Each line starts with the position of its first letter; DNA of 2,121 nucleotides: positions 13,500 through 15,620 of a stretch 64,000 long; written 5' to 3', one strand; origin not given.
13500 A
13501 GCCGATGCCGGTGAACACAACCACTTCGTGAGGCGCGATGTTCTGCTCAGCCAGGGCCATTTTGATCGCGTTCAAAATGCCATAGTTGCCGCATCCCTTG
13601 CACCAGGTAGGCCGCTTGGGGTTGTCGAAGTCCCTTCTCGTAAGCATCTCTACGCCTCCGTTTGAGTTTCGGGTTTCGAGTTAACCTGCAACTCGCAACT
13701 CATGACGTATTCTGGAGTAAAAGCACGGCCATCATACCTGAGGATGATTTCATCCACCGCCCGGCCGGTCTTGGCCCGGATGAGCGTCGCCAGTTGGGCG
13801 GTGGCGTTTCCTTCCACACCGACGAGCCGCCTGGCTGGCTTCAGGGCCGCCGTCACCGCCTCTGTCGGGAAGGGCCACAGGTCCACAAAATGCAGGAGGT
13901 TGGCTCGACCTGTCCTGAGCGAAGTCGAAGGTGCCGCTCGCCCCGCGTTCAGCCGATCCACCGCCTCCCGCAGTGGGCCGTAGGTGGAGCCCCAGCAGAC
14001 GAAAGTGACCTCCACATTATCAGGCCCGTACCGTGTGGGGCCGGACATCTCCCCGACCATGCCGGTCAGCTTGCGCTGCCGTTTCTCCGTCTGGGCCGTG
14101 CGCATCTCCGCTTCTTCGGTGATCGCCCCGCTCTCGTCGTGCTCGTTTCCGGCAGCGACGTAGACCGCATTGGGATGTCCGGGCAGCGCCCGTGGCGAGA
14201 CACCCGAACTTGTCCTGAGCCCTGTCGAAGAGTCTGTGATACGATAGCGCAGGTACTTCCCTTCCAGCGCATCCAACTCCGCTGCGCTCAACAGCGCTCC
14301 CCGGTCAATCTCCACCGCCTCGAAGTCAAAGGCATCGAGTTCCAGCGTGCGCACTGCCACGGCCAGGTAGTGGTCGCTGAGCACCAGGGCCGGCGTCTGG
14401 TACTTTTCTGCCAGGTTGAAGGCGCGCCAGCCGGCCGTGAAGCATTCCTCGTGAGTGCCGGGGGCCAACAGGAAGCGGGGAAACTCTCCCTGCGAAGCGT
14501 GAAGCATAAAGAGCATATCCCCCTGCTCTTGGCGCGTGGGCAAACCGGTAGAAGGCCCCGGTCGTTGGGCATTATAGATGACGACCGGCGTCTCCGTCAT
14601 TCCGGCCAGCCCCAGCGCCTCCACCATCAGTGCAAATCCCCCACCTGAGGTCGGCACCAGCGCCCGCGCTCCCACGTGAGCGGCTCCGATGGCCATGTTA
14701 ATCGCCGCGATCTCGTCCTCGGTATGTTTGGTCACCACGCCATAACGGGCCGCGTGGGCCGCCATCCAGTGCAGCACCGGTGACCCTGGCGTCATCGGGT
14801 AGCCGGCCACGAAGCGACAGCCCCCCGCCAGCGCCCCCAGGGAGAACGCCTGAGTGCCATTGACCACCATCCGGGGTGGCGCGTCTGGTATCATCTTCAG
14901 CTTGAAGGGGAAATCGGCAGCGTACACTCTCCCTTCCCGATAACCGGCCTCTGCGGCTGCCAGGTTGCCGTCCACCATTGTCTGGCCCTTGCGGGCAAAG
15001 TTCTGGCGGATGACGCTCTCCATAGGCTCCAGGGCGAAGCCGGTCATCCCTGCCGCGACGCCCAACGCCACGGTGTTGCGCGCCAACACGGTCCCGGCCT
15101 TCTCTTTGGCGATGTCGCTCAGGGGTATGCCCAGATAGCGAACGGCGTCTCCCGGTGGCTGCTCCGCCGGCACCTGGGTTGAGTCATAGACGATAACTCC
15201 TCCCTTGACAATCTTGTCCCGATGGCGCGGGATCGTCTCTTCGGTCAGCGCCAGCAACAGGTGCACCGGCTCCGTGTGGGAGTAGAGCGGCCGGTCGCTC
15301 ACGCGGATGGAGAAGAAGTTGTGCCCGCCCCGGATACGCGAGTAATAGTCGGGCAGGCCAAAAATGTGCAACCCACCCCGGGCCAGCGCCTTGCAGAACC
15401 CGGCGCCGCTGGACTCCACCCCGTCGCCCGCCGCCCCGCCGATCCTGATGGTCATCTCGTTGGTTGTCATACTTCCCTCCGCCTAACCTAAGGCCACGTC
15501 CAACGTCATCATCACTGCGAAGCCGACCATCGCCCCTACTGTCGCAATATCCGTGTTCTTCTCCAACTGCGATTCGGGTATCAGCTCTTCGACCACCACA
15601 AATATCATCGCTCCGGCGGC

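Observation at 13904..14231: Two in-frame copies of a short palindromic repeat inside korA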

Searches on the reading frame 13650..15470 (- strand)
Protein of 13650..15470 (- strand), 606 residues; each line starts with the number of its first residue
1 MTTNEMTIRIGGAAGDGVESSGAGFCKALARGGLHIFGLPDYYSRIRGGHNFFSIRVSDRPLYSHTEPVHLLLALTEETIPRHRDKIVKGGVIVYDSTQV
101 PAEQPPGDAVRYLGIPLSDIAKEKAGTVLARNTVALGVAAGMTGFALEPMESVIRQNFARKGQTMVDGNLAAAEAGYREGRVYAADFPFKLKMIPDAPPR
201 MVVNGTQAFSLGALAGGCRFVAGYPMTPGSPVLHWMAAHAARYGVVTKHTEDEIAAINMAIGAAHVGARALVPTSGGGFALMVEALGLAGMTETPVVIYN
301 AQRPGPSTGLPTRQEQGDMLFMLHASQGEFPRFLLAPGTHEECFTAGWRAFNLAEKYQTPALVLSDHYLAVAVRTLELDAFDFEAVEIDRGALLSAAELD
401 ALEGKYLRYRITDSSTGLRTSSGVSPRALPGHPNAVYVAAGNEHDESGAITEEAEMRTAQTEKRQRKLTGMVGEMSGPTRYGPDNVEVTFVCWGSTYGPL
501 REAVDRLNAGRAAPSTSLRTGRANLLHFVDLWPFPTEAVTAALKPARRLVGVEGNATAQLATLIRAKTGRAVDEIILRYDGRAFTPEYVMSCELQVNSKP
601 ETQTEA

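Call 7: search_solved_structures(query=window:13650-15470:-, show_alignments=3)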
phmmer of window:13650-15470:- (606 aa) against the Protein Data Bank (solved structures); distinct sequences matched with E-value up to 0.001: 10.
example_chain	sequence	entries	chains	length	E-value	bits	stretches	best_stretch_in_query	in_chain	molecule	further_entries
6n2n_A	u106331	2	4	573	1.8e-83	284.3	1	4-590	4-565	Pyruvate flavodoxin/ferredoxin oxidoreductase domain protein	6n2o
5b48_A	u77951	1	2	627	1.3e-78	268.2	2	190-589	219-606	2-oxoacid--ferredoxin oxidoreductase alpha subunit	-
5b46_A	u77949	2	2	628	3.4e-75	256.9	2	129-591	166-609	2-oxoacid--ferredoxin oxidoreductase alpha subunit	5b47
1yd7_A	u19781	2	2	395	1.2e-44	156.1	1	202-588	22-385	2-keto acid:ferredoxin oxidoreductase subunit alpha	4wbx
8ys5_A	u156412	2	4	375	3.6e-37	131.4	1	202-370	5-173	2-oxoglutarate synthase subunit alpha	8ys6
3ju3_A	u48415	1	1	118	1e-12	50.6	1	482-594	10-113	Probable 2-oxoacid ferredoxin oxidoreductase, alpha chain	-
3g2e_A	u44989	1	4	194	8.1e-11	44.4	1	7-144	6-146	OORC subunit of 2-oxoglutarate:acceptor oxidoreductase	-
3on3_A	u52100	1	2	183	2.3e-10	42.9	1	6-179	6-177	Keto/oxoacid ferredoxin oxidoreductase, gamma subunit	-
8ys5_B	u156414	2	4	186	4.4e-08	35.4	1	6-176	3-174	2-oxoglutarate:acceptor oxidoreductase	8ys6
9bt4_B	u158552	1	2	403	3e-06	29.3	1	198-303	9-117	Pyruvate:Ferredoxin Oxidoreductase, subunit alpha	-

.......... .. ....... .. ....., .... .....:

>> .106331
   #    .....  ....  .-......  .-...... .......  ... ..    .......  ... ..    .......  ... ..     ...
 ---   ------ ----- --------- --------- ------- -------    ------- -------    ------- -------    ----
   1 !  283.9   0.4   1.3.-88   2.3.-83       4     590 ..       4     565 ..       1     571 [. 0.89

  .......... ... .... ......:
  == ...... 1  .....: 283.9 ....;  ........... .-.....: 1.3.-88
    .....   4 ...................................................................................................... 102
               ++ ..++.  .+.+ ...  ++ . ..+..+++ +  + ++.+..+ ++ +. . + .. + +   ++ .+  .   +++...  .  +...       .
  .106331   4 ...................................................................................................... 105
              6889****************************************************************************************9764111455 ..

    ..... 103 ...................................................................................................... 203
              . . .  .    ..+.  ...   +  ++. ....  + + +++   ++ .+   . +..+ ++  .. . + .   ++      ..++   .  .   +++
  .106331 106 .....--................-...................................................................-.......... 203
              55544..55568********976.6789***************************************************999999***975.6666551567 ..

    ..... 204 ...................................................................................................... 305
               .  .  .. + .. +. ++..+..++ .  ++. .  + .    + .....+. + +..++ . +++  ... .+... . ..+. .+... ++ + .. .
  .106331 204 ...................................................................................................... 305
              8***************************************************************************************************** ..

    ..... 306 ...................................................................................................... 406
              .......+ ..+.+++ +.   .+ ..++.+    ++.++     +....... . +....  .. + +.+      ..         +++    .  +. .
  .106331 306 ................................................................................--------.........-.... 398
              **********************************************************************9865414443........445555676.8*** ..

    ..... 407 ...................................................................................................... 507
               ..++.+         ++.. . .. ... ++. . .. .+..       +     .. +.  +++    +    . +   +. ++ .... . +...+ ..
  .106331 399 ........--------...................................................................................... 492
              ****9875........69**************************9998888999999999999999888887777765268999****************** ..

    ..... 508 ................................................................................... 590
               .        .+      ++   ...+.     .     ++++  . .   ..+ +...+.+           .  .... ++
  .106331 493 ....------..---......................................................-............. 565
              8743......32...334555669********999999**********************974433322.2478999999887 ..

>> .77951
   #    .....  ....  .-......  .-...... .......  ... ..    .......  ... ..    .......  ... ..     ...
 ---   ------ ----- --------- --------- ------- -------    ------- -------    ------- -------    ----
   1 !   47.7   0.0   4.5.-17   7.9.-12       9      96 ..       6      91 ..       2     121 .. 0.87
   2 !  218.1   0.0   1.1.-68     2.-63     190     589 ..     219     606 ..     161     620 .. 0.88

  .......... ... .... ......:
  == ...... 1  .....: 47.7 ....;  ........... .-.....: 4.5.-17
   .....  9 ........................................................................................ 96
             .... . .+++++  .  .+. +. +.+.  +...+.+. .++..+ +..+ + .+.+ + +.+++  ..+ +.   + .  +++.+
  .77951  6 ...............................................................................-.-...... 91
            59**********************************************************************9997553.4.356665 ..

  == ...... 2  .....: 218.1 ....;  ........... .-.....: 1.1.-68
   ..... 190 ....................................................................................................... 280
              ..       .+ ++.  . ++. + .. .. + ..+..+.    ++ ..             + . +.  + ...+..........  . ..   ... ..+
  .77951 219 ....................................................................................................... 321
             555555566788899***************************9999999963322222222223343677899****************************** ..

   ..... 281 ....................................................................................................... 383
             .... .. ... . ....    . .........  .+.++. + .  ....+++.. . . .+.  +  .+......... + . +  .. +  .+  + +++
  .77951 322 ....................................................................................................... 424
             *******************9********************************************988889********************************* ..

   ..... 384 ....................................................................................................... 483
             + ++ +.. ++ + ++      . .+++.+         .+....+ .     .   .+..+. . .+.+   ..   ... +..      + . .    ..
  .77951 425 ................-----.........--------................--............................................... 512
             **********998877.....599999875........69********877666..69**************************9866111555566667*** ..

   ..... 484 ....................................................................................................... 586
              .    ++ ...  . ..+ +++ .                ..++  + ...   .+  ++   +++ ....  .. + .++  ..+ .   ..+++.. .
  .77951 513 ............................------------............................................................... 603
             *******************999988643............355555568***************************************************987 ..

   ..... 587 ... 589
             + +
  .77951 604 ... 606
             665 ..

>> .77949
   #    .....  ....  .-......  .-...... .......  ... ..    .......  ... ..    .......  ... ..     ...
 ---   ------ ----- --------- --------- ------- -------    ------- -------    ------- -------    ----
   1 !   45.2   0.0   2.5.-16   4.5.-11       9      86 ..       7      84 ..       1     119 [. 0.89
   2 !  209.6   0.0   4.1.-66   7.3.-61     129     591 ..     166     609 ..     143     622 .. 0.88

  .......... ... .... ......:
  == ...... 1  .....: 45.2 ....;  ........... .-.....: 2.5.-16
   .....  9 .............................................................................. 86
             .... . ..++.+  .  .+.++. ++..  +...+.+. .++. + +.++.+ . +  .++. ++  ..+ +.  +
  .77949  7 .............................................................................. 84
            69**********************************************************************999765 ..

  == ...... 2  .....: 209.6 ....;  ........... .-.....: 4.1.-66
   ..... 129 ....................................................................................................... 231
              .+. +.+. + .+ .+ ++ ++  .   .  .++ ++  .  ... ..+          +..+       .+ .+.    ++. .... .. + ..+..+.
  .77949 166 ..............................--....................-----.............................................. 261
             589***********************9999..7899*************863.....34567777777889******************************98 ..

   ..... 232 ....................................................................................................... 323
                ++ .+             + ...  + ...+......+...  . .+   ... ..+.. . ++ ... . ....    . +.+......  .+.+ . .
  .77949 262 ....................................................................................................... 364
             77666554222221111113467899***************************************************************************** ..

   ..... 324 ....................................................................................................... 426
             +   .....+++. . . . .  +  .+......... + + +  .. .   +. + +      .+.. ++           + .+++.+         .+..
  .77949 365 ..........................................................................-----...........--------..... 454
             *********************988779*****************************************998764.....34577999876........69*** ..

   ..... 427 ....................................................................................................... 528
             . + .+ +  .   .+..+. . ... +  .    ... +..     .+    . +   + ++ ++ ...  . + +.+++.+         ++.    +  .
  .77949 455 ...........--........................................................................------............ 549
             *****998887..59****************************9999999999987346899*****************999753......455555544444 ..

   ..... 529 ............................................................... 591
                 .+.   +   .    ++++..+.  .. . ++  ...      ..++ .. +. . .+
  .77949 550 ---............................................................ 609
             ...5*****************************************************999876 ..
